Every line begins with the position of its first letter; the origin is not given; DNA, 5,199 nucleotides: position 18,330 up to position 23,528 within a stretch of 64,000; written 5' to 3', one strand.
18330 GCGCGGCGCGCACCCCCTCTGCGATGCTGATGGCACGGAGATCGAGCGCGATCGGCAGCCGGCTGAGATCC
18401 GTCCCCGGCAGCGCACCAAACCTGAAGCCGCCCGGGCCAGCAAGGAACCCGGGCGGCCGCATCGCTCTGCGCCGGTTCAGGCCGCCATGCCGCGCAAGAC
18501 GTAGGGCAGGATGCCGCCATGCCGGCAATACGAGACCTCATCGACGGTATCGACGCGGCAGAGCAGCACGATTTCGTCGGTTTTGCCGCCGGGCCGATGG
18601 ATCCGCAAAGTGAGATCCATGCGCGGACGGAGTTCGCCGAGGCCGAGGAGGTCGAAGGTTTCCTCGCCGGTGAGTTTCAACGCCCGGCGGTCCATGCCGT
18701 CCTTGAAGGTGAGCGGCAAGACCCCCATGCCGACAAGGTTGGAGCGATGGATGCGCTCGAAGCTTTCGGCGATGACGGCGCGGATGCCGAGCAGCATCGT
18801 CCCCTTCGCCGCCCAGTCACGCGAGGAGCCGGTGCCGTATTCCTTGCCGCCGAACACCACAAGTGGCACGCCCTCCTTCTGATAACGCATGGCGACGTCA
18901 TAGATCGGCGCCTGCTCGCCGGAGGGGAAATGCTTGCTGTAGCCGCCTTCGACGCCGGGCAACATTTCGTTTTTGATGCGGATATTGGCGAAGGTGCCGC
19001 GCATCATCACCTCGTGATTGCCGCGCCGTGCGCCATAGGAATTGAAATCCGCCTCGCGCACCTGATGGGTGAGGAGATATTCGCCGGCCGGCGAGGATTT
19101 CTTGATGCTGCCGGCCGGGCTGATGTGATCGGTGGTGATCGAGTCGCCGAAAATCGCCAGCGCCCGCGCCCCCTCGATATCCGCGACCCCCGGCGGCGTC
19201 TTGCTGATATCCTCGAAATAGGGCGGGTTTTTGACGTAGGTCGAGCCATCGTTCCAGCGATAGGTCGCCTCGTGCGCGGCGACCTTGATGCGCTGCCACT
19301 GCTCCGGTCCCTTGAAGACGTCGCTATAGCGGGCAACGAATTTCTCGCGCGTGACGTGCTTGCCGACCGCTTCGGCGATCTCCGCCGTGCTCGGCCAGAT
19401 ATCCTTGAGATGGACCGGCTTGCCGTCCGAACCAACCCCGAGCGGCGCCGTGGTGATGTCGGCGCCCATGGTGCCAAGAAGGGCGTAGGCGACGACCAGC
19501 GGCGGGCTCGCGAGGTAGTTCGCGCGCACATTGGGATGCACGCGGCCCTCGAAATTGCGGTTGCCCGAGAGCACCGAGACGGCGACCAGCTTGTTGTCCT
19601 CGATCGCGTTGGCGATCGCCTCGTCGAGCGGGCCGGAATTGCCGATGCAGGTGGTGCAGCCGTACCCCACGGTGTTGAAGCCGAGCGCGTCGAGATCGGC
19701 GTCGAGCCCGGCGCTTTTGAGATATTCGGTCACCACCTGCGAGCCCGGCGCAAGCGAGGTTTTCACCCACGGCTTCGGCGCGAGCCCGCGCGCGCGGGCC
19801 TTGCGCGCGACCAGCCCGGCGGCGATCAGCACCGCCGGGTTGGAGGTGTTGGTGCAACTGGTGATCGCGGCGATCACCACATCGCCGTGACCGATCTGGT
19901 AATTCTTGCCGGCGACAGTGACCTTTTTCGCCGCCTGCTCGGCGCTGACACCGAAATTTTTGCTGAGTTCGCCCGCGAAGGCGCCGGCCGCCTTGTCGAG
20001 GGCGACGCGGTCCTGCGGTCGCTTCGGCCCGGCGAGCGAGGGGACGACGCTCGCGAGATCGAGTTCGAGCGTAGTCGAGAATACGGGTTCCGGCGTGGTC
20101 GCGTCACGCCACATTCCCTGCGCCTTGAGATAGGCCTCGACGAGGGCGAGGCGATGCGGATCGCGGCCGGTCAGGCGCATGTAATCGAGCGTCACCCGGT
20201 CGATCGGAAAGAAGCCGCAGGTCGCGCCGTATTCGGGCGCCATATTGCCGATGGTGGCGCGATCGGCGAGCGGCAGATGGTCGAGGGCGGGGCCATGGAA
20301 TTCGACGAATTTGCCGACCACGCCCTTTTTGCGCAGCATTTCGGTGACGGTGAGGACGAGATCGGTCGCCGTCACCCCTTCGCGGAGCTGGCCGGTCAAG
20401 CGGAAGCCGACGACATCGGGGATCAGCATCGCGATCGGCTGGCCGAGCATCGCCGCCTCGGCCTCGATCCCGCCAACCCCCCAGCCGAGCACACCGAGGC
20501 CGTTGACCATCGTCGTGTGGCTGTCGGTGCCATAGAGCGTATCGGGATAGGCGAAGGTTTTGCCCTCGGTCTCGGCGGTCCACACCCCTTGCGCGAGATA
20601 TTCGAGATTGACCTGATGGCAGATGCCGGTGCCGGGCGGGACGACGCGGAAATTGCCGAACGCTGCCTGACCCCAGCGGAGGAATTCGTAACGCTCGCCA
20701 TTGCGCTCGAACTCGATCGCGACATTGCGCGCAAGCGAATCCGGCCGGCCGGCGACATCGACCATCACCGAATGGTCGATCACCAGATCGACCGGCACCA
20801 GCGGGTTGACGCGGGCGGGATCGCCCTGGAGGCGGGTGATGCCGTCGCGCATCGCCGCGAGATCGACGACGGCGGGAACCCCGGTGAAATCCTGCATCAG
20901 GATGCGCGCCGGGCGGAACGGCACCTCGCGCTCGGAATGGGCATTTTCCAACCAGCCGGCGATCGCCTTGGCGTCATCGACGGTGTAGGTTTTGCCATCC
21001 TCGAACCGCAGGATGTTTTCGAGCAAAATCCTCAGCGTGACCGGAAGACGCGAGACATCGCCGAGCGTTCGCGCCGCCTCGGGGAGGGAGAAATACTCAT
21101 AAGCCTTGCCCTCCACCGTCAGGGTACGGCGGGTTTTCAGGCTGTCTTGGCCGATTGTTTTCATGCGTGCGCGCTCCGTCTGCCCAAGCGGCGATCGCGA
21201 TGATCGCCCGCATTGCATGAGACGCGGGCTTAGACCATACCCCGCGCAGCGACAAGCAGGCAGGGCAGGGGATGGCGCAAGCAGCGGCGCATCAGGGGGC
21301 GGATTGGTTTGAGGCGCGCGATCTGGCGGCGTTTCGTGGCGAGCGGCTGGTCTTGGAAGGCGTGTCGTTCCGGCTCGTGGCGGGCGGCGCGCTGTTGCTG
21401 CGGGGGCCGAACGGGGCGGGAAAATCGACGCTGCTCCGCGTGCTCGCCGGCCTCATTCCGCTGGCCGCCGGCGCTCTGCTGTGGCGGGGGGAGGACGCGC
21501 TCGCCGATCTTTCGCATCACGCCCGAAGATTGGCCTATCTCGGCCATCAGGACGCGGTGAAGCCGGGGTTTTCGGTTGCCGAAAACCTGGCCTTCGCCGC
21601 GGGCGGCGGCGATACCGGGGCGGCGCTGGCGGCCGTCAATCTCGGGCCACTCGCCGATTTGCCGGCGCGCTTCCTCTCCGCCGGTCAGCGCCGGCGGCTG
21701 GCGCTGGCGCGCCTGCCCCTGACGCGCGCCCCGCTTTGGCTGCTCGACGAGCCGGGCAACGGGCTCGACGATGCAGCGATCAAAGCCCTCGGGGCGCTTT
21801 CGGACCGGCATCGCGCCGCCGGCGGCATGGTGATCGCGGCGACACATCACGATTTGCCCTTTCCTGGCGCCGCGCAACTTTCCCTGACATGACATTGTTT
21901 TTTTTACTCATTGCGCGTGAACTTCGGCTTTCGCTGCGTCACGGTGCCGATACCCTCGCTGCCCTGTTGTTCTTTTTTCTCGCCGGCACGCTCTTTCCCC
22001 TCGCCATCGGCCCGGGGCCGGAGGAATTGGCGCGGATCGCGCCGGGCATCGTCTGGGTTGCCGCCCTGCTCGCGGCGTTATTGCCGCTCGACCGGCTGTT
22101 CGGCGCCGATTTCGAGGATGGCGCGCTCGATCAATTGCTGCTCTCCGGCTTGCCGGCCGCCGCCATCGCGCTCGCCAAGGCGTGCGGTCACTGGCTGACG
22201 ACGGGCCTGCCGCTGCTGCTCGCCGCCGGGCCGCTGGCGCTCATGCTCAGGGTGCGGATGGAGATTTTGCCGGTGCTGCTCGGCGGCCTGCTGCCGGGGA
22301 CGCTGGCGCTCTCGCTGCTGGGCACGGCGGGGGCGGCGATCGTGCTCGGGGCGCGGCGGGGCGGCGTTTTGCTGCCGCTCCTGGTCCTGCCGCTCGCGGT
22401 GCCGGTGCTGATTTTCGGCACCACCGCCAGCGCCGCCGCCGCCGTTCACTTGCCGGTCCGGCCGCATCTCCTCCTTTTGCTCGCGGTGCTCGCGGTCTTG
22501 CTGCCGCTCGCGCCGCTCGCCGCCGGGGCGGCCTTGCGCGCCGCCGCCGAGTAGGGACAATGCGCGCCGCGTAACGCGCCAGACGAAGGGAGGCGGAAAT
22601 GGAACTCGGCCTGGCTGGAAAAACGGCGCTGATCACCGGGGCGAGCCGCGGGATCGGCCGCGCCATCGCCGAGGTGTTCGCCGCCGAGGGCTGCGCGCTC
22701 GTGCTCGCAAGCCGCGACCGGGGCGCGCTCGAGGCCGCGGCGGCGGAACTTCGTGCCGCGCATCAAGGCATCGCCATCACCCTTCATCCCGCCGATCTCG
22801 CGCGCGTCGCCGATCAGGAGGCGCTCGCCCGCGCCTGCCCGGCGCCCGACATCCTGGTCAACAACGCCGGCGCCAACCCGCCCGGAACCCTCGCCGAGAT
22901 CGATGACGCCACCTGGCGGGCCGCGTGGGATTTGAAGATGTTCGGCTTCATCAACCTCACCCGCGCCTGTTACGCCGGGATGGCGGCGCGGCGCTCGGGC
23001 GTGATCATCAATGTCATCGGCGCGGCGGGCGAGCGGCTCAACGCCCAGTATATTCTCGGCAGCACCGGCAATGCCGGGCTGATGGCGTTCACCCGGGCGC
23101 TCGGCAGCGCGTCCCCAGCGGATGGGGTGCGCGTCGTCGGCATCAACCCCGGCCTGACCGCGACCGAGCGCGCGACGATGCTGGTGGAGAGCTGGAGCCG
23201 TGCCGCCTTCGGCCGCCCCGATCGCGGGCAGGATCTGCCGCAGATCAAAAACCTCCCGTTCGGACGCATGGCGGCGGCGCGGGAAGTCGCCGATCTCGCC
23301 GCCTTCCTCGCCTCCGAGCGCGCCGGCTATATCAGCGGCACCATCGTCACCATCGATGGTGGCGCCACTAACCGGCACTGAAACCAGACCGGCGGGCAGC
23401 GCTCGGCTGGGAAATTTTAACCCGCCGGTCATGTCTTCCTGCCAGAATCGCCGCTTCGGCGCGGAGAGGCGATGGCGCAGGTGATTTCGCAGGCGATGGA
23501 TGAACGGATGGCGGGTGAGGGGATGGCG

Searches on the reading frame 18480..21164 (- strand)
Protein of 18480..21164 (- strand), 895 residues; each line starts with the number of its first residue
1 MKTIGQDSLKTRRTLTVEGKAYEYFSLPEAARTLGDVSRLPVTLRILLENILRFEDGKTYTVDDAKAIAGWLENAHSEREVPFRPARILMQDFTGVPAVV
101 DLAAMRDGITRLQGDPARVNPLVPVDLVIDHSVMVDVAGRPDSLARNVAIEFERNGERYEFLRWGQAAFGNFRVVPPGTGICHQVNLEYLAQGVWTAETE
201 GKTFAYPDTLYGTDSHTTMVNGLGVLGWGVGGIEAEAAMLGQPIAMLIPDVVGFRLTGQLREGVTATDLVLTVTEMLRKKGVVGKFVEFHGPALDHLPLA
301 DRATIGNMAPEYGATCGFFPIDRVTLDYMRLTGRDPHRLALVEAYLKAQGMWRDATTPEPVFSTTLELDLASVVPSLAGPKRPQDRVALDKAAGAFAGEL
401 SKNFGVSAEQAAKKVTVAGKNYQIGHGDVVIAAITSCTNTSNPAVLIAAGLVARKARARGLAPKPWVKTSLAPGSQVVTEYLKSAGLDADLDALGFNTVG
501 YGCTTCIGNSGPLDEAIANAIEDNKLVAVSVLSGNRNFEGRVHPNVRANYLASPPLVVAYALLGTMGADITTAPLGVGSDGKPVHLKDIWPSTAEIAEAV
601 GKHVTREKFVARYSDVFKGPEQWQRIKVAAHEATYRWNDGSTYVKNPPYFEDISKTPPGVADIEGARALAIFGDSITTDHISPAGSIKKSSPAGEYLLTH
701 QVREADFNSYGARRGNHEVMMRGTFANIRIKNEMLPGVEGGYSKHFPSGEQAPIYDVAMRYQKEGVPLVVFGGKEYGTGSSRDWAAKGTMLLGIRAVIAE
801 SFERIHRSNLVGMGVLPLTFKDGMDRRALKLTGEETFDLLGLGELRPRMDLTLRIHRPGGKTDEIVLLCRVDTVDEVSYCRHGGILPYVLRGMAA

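Call 84: search_protein_families(library=pfam, proteins=[window:18480-21164:-], max_evalue=0.00001)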
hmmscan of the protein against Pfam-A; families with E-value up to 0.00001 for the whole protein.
window:18480-21164:- (895 aa): 2 families
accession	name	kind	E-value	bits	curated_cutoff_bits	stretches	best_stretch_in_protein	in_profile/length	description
PF00330.25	Aconitase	-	2.2e-170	568.1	28.7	1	74-564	7-463/463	Aconitase family (aconitate hydratase)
PF00694.25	Aconitase_C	-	8.8e-44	149.5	22.8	1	698-822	6-130/131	Aconitase C-terminal domain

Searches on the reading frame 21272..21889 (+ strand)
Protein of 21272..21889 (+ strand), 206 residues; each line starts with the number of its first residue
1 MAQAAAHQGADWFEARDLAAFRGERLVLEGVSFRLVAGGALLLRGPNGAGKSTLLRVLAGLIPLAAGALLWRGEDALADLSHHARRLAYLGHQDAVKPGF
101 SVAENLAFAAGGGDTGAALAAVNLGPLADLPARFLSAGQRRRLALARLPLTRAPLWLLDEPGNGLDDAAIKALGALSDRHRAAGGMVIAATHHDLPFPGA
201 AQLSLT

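Call 51: search_protein_families(library=ncbifam, proteins=[window:21272-21889:+], max_evalue=0.00001)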
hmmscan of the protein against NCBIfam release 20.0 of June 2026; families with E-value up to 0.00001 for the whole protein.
window:21272-21889:+ (206 aa): 157 families (the best 25 are shown)
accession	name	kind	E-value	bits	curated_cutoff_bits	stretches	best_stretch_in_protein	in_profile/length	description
TIGR01189.1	ccmA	equivalog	3.4e-59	199.8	131.6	1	14-204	2-197/198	heme ABC exporter ATP-binding protein CcmA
NF010061.0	PRK13538.1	equivalog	3.9e-54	183.3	195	1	13-198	6-197/211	cytochrome c biogenesis heme-transporting ATPase CcmA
NF010062.0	PRK13540.1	equivalog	4.9e-34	117.8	274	1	24-197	13-190/200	cytochrome c biogenesis protein CcmA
TIGR02868.1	CydC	equivalog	2.1e-25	89.3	329.05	1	14-193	336-529/530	thiol reductant ABC exporter subunit CydC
TIGR02857.1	CydD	equivalog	7.7e-25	87.8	435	1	20-194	330-517/529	thiol reductant ABC exporter subunit CydD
NF040873.1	AztA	equivalog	3.7e-23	82.1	220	1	24-194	4-179/191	zinc ABC transporter ATP-binding protein AztA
TIGR01166.1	cbiO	subfamily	1.9e-22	79.7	211.8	1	23-193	3-186/190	cobalt ABC transporter, ATP-binding protein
TIGR03864.1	PQQ_ABC_ATP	hypoth_equivalog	2.7e-21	76.1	302.25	1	17-192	6-191/236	ABC transporter, ATP-binding subunit, PQQ-dependent alcohol dehydrogenase system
TIGR03873.1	F420-0_ABC_ATP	hypoth_equivalog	2.1e-20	73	372.4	1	17-195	6-197/256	putative F420-0 ABC transporter ATP-binding protein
NF010060.0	PRK13537.1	equivalog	6.1e-20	71.3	521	1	14-192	17-204/314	nodulation factor ABC transporter ATP-binding protein NodI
NF010068.0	PRK13548.1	equivalog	9.7e-20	70.7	261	1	13-195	6-203/261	heme ABC transporter ATP-binding protein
NF053840.1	MnTportMntADein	equivalog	9.8e-20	71.1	400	2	14-103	3-87/240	manganese ABC transporter ATP-binding protein MntA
TIGR03410.1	urea_trans_UrtE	equivalog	2.4e-19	69.7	285.8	1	15-197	3-194/230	urea ABC transporter ATP-binding subunit UrtE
NF000355.4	ribo_prot_ABC_F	equivalog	7.4e-19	68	380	1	6-178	307-473/499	ribosomal protection-like ABC-F family protein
NF007082.0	PRK09536.1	equivalog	7.7e-19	68.1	537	1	15-195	6-199/402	corrinoid ABC transporter ATPase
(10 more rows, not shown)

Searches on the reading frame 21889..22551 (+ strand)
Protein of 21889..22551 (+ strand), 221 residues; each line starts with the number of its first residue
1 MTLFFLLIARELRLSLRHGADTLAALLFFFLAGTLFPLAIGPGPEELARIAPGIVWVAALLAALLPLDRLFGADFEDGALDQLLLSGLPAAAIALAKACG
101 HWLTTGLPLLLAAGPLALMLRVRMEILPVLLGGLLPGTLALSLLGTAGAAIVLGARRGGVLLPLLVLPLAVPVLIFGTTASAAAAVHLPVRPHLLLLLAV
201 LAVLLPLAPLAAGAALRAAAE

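Call 51: search_protein_families(library=ncbifam, proteins=[window:21889-22551:+], max_evalue=0.00001)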
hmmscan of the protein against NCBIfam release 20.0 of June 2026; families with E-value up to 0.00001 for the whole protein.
window:21889-22551:+ (221 aa): 1 family
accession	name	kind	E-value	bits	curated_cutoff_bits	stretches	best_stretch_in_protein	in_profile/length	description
TIGR01190.1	ccmB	equivalog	3e-64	216.5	156.2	1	7-217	1-211/211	heme exporter protein CcmB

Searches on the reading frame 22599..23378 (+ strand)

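Call 51: search_protein_families(library=ncbifam, proteins=[window:22599-23378:+], max_evalue=0.00001)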
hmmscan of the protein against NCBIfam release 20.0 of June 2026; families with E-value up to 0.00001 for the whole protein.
window:22599-23378:+ (260 aa): 215 families (the best 25 are shown)
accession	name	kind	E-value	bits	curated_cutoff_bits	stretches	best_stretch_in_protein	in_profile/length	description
NF004779.0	PRK06125.1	subfamily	3e-103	344.8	261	1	1-259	1-256/259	short-chain dehydrogenase/reductase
NF005559.1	PRK07231.1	subfamily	6.4e-45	153.6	215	1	5-257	2-248/249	glucose 1-dehydrogenase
NF009466.0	PRK12826.1-2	subfamily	3.8e-42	144.5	222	1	8-257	4-245/248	3-oxoacyl-ACP reductase FabG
NF005095.0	PRK06523.1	subfamily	8e-41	140.3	231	1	3-258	6-259/261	oxidoreductase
NF005469.0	PRK07063.1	equivalog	2.8e-40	138.5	306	1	5-257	5-255/260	SDR family oxidoreductase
NF004198.0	PRK05653.1-3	equivalog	9.2e-40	136.6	296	1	5-256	5-246/248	3-oxoacyl-ACP reductase FabG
NF052558.1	MBtsdlDhBudC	equivalog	9.5e-39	133.4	270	1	6-258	2-243/250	meso-2,3-butanediol dehydrogenase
TIGR01830.1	3oxo_ACP_reduc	equivalog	3.4e-36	125.2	297.75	1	10-255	1-237/239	3-oxoacyl-[acyl-carrier-protein] reductase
NF004197.0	PRK05653.1-1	equivalog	6e-36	124.3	332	1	1-257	1-247/249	3-oxoacyl-ACP reductase FabG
NF004791.0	PRK06138.1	equivalog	2.3e-35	122.1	312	1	5-257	3-250/252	SDR family oxidoreductase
NF047420.2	EF_P_mod_YmfI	equivalog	5.5e-35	121.2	238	1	9-255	1-234/236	elongation factor P 5-aminopentanone reductase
NF006080.0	PRK08226.1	equivalog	2.9e-34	118.7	356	1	5-257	4-254/263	SDR family oxidoreductase UcpA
NF005468.0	PRK07062.1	equivalog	3.3e-34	118.6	266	1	2-257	3-262/265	SDR family oxidoreductase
NF006070.0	PRK08213.1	subfamily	6.2e-34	117.7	279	1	5-257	10-257/259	gluconate 5-dehydrogenase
NF004778.0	PRK06124.1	equivalog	1.3e-33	116.5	303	1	4-258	8-254/256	SDR family oxidoreductase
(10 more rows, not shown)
